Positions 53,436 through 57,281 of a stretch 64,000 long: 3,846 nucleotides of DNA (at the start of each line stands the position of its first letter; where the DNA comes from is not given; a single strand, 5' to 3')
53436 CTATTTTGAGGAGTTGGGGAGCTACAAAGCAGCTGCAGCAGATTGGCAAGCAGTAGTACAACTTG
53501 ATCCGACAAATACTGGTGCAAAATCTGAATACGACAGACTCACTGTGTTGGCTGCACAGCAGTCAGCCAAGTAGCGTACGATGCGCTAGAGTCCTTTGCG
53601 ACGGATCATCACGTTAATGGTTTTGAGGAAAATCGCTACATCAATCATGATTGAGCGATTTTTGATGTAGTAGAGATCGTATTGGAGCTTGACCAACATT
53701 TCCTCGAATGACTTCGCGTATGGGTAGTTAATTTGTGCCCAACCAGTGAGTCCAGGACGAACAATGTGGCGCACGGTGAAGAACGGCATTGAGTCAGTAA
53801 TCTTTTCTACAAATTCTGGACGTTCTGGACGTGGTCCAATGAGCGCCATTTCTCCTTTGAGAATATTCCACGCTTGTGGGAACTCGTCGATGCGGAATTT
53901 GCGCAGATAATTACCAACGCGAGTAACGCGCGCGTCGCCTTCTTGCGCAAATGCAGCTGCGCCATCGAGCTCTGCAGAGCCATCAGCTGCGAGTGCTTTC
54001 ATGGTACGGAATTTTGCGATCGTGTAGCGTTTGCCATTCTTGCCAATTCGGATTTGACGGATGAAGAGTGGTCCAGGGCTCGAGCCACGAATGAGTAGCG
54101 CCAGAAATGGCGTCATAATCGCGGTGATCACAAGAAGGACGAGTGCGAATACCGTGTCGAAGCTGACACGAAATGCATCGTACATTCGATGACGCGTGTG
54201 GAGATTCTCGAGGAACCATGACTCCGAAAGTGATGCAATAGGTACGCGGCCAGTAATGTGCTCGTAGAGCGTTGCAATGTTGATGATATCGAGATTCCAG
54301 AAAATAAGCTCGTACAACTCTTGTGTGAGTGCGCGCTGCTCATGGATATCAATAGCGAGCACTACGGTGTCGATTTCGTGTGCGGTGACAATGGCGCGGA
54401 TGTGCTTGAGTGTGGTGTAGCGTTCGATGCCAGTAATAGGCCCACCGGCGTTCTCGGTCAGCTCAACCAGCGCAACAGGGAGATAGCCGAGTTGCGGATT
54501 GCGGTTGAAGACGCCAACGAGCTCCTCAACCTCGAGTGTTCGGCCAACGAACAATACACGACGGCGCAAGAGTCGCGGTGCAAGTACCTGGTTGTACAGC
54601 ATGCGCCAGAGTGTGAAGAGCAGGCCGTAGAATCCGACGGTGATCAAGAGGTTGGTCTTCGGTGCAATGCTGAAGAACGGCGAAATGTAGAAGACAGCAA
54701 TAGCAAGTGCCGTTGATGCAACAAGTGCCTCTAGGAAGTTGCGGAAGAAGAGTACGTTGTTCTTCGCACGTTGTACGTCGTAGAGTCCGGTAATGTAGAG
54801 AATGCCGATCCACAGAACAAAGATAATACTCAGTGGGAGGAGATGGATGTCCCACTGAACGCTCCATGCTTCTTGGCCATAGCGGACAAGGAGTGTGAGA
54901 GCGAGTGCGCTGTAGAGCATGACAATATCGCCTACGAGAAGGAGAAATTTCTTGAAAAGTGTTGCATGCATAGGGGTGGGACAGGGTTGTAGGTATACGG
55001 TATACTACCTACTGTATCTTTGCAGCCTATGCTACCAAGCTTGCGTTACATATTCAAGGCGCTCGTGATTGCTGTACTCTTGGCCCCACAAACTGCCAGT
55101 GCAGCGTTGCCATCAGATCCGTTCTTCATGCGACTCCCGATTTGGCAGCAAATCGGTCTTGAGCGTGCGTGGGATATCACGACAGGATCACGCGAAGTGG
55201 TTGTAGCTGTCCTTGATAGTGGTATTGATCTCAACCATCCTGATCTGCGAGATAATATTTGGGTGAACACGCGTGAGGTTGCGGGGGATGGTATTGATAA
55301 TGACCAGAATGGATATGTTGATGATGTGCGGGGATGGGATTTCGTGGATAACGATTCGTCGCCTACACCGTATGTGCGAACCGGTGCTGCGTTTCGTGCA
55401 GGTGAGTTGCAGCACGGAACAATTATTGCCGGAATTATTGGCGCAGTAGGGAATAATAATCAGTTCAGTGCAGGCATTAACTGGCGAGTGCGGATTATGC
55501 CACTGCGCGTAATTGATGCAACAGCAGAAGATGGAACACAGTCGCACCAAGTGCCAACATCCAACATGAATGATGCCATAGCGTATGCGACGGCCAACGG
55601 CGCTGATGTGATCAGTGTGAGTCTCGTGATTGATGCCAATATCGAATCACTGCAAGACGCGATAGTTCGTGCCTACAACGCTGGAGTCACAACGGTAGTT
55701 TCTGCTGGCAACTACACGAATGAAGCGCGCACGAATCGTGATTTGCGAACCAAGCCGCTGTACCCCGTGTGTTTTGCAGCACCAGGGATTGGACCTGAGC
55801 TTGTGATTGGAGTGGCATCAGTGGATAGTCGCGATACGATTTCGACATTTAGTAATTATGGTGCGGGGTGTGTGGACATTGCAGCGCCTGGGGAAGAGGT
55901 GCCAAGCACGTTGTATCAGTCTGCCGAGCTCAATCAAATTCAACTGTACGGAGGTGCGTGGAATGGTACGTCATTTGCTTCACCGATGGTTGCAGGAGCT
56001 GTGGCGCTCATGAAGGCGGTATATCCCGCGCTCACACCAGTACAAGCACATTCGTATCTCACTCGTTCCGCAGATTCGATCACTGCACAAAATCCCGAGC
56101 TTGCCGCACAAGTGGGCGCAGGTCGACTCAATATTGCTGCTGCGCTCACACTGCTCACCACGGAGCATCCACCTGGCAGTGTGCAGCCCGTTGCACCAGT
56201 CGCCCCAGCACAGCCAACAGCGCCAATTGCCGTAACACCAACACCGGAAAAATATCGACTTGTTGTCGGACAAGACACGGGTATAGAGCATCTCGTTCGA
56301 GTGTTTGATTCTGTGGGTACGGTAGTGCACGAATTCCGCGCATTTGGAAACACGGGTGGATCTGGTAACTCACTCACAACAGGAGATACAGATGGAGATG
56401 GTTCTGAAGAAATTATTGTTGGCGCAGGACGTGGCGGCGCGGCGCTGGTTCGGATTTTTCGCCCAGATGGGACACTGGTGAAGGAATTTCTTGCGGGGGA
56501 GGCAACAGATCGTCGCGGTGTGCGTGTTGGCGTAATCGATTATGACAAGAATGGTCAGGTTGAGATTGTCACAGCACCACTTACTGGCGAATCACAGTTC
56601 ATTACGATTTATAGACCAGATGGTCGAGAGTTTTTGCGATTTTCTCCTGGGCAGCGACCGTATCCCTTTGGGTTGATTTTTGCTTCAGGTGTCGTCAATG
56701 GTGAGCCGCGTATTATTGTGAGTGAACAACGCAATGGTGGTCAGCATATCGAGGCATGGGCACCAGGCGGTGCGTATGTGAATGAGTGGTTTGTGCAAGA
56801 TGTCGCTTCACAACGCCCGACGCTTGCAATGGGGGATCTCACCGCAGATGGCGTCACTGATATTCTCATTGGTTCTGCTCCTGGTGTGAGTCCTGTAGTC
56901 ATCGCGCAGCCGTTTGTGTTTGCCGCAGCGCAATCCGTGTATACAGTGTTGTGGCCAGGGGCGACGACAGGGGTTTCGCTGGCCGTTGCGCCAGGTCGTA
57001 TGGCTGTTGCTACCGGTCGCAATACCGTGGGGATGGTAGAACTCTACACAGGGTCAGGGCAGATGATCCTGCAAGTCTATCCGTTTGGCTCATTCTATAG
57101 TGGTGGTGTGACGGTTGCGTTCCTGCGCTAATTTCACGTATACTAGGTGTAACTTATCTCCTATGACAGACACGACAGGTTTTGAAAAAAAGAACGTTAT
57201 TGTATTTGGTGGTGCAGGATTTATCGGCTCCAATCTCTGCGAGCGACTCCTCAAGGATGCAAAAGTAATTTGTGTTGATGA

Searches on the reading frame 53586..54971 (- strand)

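Call 63: search_protein_families(library=pfam, proteins=[window:53586-54971:-], max_evalue=0.00001)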
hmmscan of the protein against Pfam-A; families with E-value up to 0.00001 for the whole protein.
window:53586-54971:- (461 aa): 2 families
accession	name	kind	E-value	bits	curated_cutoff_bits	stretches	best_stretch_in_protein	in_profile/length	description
PF02397.22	Bac_transf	-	5.8e-57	192.5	27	1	270-456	3-178/179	Bacterial sugar transferase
PF13727.12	CoA_binding_3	-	1.3e-06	29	25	1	60-222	2-164/175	CoA-binding domain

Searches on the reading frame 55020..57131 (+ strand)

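Call 63: search_protein_families(library=pfam, proteins=[window:55020-57131:+], max_evalue=0.00001)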
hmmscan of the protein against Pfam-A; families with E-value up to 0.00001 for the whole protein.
window:55020-57131:+ (703 aa): 3 families
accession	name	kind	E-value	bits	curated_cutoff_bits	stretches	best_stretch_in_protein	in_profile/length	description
PF00082.27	Peptidase_S8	-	1e-45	156.7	21.8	1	58-368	2-288/288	Subtilase family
PF01839.29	FG-GAP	-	1.4e-09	38.1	22.1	0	449-472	2-25/37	FG-GAP repeat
PF13517.12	FG-GAP_3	-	7e-08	33.4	26.9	0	456-517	1-60/61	FG-GAP-like repeat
